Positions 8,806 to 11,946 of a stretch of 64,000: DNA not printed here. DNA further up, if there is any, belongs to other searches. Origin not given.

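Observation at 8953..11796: Large Asp-repeat protein with FlgD-Ig/T9SS-type C-terminal sorting domain and no recognisable catalytic domain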

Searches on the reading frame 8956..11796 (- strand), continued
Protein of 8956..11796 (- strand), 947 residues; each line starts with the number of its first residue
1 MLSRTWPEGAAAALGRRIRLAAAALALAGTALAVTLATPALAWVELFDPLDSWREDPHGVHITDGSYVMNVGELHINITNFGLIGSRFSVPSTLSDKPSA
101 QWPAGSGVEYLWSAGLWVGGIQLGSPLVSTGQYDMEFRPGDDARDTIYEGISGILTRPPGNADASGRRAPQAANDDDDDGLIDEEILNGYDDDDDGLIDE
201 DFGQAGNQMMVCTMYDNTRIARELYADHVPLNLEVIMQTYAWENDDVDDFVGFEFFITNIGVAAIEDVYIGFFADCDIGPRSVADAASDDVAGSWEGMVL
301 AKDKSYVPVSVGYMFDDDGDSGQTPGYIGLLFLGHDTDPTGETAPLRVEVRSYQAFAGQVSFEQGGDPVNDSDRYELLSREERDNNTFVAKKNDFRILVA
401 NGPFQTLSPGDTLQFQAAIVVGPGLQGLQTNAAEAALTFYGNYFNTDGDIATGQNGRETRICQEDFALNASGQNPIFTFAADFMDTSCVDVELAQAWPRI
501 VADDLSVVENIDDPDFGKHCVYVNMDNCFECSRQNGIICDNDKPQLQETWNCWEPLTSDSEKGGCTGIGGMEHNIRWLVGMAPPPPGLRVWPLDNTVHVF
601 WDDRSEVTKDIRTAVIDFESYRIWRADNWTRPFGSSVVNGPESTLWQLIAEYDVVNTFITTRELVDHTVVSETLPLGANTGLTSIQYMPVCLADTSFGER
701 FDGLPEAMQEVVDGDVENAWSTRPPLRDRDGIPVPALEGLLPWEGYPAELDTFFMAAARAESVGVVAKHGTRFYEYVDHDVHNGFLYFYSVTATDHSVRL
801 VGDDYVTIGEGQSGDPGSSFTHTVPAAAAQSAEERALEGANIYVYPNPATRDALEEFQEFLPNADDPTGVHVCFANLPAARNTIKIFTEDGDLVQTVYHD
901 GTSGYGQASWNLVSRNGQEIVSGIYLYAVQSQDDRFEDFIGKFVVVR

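Call 58: list_cluster_members(proteins=[P0137, P0145, P0165, P0194, P0212, P0224, P0227, P0234, P0218, P0256])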
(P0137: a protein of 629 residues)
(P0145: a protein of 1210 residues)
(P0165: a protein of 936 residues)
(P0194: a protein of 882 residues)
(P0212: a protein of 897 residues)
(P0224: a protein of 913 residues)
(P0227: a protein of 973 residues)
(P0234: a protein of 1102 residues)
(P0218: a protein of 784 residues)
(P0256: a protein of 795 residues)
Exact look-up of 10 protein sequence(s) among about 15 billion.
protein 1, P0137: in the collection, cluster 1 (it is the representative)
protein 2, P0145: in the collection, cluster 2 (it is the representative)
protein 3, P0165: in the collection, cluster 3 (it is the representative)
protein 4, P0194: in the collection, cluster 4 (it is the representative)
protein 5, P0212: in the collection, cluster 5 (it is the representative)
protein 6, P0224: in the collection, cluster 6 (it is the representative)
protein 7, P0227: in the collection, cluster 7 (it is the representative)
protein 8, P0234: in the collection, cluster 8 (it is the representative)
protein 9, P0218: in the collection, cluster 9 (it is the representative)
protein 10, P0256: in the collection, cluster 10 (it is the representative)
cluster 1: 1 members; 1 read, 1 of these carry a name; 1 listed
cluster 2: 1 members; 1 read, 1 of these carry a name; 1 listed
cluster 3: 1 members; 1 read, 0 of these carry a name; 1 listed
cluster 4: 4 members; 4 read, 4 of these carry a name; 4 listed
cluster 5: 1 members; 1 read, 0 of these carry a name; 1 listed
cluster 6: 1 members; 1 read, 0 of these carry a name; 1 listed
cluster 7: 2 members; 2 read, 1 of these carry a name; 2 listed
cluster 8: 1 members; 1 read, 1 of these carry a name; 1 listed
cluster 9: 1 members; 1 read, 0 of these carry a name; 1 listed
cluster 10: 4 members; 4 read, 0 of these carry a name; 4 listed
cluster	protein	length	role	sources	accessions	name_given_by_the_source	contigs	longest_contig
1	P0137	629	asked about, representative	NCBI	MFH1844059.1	MAG: FlgD immunoglobulin-like domain containing protein [bacterium]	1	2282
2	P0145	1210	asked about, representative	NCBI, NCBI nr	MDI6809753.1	MAG: hypothetical protein QME66_12345 [Candidatus Eisenbacteria bacterium] | hypothetical protein [Candidatus Eisenbacteria bacterium]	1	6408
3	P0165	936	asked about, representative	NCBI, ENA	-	-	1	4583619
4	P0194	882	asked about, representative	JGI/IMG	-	hypothetical protein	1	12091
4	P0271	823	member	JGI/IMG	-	hypothetical protein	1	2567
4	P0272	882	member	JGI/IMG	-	hypothetical protein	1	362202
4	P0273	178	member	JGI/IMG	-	hypothetical protein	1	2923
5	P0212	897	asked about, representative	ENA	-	-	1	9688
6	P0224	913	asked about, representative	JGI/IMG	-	-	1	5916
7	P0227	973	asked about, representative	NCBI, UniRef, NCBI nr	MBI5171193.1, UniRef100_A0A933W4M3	MAG: hypothetical protein HZA61_17030 [Candidatus Eisenbacteria bacterium] | T9SS type A sorting domain-containing protein n=1 Tax=Eiseniibacteriota bacterium ... | hypothetical protein [Candidatus Eisenbacteria bacterium]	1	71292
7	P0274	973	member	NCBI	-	-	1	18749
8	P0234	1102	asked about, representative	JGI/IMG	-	hypothetical protein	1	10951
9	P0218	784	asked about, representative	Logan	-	-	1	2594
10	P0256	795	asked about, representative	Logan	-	-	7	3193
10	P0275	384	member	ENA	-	-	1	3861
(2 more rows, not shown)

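Call 60: find_encoding_contigs(protein=P0227, flank=8000, max_places=2)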
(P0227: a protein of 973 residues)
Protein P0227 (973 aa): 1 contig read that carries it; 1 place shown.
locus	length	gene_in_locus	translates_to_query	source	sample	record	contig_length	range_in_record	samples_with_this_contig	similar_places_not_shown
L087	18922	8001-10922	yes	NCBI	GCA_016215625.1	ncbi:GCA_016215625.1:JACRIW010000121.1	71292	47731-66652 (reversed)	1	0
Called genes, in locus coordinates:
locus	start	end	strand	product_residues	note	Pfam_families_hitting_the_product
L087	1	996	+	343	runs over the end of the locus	PF03462:PCRF, PF00472:RF-1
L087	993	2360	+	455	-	PF02878:PGM_PMM_I, PF02879:PGM_PMM_II, PF02880:PGM_PMM_III, PF00408:PGM_PMM_IV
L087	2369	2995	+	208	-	PF02245:Pur_DNA_glyco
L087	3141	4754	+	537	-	-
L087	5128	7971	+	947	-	PF13620:CarboxypepD_reg, PF13715:CarbopepD_reg_2, PF07715:Plug (weak), PF00593:TonB_dep_Rec_b-barrel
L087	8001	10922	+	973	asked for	-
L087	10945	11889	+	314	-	PF03687:UPF0164, PF19572:PorV (weak)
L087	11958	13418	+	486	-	PF20094:GWxTD_dom (weak)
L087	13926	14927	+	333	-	PF00044:Gp_dh_N, PF02800:Gp_dh_C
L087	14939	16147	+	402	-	PF00162:PGK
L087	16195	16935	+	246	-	PF00121:TIM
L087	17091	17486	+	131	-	PF03840:SecG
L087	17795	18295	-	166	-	PF00578:AhpC-TSA, PF08534:Redoxin, PF00085:Thioredoxin, PF00255:GSHPx (weak), PF13098:Thioredoxin_2, PF13905:Thioredoxin_8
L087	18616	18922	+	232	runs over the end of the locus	PF01618:MotA_ExbB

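Call 61: find_encoding_contigs(protein=P0165, flank=8000, max_places=2)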
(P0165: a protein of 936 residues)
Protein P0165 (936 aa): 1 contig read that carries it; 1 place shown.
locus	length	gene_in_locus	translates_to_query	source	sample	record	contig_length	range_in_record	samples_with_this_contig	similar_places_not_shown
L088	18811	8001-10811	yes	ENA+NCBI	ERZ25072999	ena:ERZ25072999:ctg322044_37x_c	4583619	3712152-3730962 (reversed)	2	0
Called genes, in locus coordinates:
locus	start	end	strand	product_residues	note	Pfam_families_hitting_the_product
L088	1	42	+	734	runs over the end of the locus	PF02878:PGM_PMM_I, PF02879:PGM_PMM_II, PF00408:PGM_PMM_IV (faint), PF02880:PGM_PMM_III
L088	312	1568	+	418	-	PF09459:EB_dh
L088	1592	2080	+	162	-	-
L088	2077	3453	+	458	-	-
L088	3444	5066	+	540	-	-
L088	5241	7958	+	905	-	PF13620:CarboxypepD_reg, PF13715:CarbopepD_reg_2, PF07715:Plug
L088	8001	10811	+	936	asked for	-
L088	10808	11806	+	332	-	PF03687:UPF0164 (weak), PF19572:PorV, PF03349:Toluene_X (weak)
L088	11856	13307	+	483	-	PF20094:GWxTD_dom (faint)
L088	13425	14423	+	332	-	PF00044:Gp_dh_N, PF02800:Gp_dh_C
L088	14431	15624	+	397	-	PF00162:PGK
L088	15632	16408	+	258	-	PF00121:TIM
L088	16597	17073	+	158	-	-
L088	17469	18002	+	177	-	-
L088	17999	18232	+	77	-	PF11146:DUF2905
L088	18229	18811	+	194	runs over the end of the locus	PF08002:DUF1697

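Call 70: search_protein_families(library=pfam, proteins=[L061:7389-9893:+, L061:12802-15357:+, L061:15422-17938:+, L041:12839-16324:-, L041:16499-21262:-, L041:6327-8951:-, L053:7381-9747:+, L053:5507-7234:+, L072:8434-9651:-, L072:12711-13874:-], max_evalue=0.001)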
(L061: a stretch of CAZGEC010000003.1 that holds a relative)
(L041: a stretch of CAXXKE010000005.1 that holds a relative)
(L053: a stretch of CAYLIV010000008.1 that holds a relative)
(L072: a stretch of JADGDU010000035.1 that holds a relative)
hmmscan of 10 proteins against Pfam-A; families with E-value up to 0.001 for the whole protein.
L061:7389-9893:+ (835 aa): 0 families

L061:12802-15357:+ (852 aa): 0 families

L061:15422-17938:+ (839 aa): 1 family
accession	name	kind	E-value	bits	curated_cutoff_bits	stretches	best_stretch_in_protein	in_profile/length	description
PF00801.26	PKD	-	0.00061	20.2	23.5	0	342-423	8-73/80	PKD domain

L041:12839-16324:- (1162 aa): 7 families
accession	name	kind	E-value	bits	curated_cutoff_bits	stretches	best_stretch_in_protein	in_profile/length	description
PF18911.6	PKD_4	-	5.5e-54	180.6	27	3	553-633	2-85/85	PKD domain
PF00082.27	Peptidase_S8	-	3.8e-45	154.8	21.8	1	249-539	2-288/288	Subtilase family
PF00801.26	PKD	-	1.2e-41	141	23.5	3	559-627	4-76/80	PKD domain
PF16361.10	Peptidase_S8_N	-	1.1e-06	29.7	30.5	1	91-183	4-94/142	N-terminal of Subtilase family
PF18962.6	Por_Secre_tail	-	1.2e-06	29.1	27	1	1085-1159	3-74/75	Secretion system C-terminal sorting domain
PF01835.25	MG2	-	3.7e-06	27.6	32.8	0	883-941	31-88/96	MG2 domain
PF13860.13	FlgD_ig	-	7.8e-05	23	27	0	1093-1136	11-57/79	FlgD Ig-like domain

L041:16499-21262:- (1588 aa): 27 families (the best 25 are shown)
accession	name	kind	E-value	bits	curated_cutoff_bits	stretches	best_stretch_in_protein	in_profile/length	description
PF00005.33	ABC_tran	-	1.9e-34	119.6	25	0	818-845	1-28/137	ABC transporter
PF17755.6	UvrA_DNA-bind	-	1.8e-27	96.2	23.2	2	158-237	1-75/110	UvrA DNA-binding domain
PF13555.12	AAA_29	-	5.6e-17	61.7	27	0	820-844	14-38/61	P-loop containing region of AAA domain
PF02463.25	SMC_N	-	8.4e-16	58.5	40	0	1500-1574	136-210/220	RecF/RecN/SMC N terminal domain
PF20703.3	nSTAND1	-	2.6e-15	57.4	27.1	1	1314-1348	33-60/379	Novel STAND NTPase 1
PF13304.12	AAA_21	-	1.3e-14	55.4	27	0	1504-1566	241-303/304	AAA domain, putative AbiEii toxin, Type IV TA system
PF13191.12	AAA_16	-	1.9e-11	45.2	32.6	0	33-123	25-127/167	AAA ATPase domain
PF13476.12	AAA_23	-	2e-11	45.3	27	0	808-844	2-35/201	AAA domain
PF13481.12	AAA_25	-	7e-11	42.5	27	0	1310-1348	29-66/195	AAA domain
PF03193.22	RsgA_GTPase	-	7.5e-11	42.6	30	0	1292-1347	85-139/174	RsgA GTPase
PF00684.25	DnaJ_CXXCXGXG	-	2.9e-09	37.5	32.7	0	1407-1445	14-55/65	DnaJ central domain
PF13401.12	AAA_22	-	3.2e-09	37.6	27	0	517-541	5-29/130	AAA domain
PF13238.12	AAA_18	-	1.3e-08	35.8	29.4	0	522-554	3-34/128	AAA domain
PF05729.18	NACHT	-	1.6e-08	35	26.7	0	520-547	3-30/167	NACHT domain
PF06745.19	ATPase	-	4e-07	30.1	26.6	0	825-847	16-38/231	KaiC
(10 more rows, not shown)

L041:6327-8951:- (875 aa): 7 families
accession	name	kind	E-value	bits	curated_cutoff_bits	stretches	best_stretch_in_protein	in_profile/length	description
PF00326.27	Peptidase_S9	-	1e-43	149.8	22.6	1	654-862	3-210/213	Prolyl oligopeptidase family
PF02129.25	Peptidase_S15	-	3e-09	37.4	23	1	644-760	28-142/262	X-Pro dipeptidyl-peptidase (S15 family)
PF20434.5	BD-FAE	-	9.7e-08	32.2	26.8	1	637-821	13-215/215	BD-FAE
PF01738.24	DLH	-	2.1e-06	27.9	21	1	695-839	76-187/217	Dienelactone hydrolase family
PF12146.15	Hydrolase_4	-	5.9e-06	26.2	27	0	790-839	186-233/239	Serine aminopeptidase, S33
PF08840.17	BAAT_C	-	0.00046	20.7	20.9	0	705-748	11-54/210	BAAT / Acyl-CoA thioester hydrolase C terminal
PF07676.18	PD40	-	0.00096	19.5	20.9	0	536-548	16-28/38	WD40-like Beta Propeller Repeat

L053:7381-9747:+ (789 aa): 4 families
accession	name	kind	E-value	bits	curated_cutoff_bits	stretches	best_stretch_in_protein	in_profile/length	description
PF07676.18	PD40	-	4.1e-31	106.7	20.9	2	255-291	2-37/38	WD40-like Beta Propeller Repeat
PF00486.34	Trans_reg_C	-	9.4e-15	54.9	26.2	1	40-111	5-77/77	Transcriptional regulatory protein, C terminal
PF00930.27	DPPIV_N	-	8.6e-09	35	22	0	541-605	240-303/354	Dipeptidyl peptidase IV (DPP IV) N-terminal region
PF25174.1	Beta-prop_THOC3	-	2.1e-06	27.4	305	0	315-418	96-189/272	THOC3 beta-propeller domain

L053:5507-7234:+ (576 aa): 0 families

L072:8434-9651:- (406 aa): 1 family
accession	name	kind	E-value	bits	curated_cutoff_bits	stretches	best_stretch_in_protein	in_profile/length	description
PF01702.25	TGT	-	6.9e-157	522.5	26.3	1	25-384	2-356/357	Queuine tRNA-ribosyltransferase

L072:12711-13874:- (388 aa): 1 family
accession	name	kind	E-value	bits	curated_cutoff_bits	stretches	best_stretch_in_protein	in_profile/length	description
PF02547.20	Queuosine_synth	-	9.1e-106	354.1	25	1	7-382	4-322/322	Queuosine biosynthesis protein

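Call 75: search_protein_families(library=ncbifam, proteins=[L004:831-2861:-, L004:2-841:-, L087:3141-4751:+, L088:3444-5063:+, L088:2077-3450:+, L087:11958-13415:+, L087:10945-11886:+, L087:5128-7968:+], max_evalue=0.001)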
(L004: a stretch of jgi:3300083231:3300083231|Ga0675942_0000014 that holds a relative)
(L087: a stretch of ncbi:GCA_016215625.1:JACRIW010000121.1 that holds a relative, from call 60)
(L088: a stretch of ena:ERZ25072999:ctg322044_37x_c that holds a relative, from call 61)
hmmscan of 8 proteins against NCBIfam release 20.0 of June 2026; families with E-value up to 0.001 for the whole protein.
L004:831-2861:- (677 aa): 0 families

L004:2-841:- (280 aa): 1 family
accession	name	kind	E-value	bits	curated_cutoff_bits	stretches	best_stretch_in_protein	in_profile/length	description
NF033709.1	PorV_fam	subfamily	5.9e-06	26.1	90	0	29-69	10-51/326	PorV/PorQ family protein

L087:3141-4751:+ (537 aa): 0 families

L088:3444-5063:+ (540 aa): 0 families

L088:2077-3450:+ (458 aa): 2 families
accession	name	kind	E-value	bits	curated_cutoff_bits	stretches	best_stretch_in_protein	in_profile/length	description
NF053685.1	BamG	equivalog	5.4e-16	58.7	250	1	163-366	129-326/397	BamG family beta-barrel-assembly machinery protein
NF033709.1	PorV_fam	subfamily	1.4e-07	31.4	90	1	30-62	11-43/326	PorV/PorQ family protein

L087:11958-13415:+ (486 aa): 1 family
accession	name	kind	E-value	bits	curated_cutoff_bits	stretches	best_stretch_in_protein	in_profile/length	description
TIGR04514.1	GWxTD_dom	domain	7.6e-21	74.6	28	1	309-442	4-104/105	GWxTD domain-containing protein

L087:10945-11886:+ (314 aa): 4 families
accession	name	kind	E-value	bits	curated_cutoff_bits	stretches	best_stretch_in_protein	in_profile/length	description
NF033709.1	PorV_fam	subfamily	8.6e-59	199.7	90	1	34-313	5-325/326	PorV/PorQ family protein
NF033711.1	T9SS_PorQ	equivalog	1.6e-24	86.6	220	1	16-227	13-217/335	type IX secretion system protein PorQ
NF033710.1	T9SS_OM_PorV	equivalog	9e-24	84.3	250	1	34-237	27-245/367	type IX secretion system outer membrane channel protein PorV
NF052325.1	PorVQ2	equivalog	4.6e-17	62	325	1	26-198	20-198/354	putative type IX sorting system protein PorV2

L087:5128-7968:+ (947 aa): 6 families
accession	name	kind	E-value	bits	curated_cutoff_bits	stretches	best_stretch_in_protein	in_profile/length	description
NF010010.0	PRK13483.1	equivalog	4e-11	41.6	927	1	617-758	396-546/660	ligand-gated channel protein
NF041535.1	TonB_rec_PqqU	equivalog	7.9e-11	41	1200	2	551-761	344-549/676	TonB-dependent receptor PqqU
NF052345.1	S_layer_anammox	exception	2.3e-09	35.2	1400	1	42-202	1281-1439/1596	Kustd1514 family S-layer glycoprotein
NF049946.1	TonB_dep_CU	exception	7e-09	34.5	700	0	671-759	487-574/683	TonB-dependent receptor, CU motif-type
NF049944.1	TonB_dep_PUIUD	equivalog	2.6e-08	32.7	850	1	580-758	394-571/686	TonB-dependent receptor, PUIUD motif-type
TIGR04056.1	OMP_RagA_SusC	subfamily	4.5e-07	28.6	368.25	1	74-202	2-124/981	SusC/RagA family TonB-linked outer membrane protein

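Call 78: list_cluster_members(proteins=[P0001, window:8956-11796:-])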
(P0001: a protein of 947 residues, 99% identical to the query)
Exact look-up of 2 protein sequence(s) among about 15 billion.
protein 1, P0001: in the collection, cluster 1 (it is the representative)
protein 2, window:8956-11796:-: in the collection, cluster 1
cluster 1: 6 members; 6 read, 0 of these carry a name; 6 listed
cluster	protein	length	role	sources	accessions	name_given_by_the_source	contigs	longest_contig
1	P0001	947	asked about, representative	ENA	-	-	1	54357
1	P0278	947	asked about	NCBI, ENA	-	-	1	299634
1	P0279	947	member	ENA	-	-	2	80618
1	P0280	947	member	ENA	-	-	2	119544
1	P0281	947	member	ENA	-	-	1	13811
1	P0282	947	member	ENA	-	-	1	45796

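Call 80: find_encoding_contigs(protein=P0279, flank=6000, max_places=4)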
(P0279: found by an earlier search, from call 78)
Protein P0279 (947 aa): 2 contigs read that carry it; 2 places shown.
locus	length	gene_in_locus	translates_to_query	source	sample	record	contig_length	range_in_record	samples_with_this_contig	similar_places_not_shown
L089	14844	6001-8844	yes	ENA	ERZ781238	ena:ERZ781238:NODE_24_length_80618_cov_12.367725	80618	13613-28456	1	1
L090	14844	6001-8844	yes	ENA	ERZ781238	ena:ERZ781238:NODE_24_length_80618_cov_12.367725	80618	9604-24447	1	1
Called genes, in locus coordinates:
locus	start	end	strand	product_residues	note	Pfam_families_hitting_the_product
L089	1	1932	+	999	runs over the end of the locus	PF13620:CarboxypepD_reg, PF13715:CarbopepD_reg_2, PF00593:TonB_dep_Rec_b-barrel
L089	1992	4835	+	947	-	-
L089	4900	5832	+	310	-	PF19572:PorV (weak)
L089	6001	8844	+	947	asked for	-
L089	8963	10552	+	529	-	-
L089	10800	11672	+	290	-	PF01618:MotA_ExbB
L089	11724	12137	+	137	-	PF02472:ExbD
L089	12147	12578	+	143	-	PF02472:ExbD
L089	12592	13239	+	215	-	PF03544:TonB_C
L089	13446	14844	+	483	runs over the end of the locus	PF02321:OEP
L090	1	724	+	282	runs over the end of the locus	PF12911:OppC_N (weak), PF00528:BPD_transp_1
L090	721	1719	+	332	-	PF00005:ABC_tran, PF13304:AAA_21 (weak), PF08352:oligo_HPY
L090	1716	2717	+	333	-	PF00005:ABC_tran, PF08352:oligo_HPY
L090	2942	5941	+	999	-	PF13620:CarboxypepD_reg, PF13715:CarbopepD_reg_2, PF00593:TonB_dep_Rec_b-barrel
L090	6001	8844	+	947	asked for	-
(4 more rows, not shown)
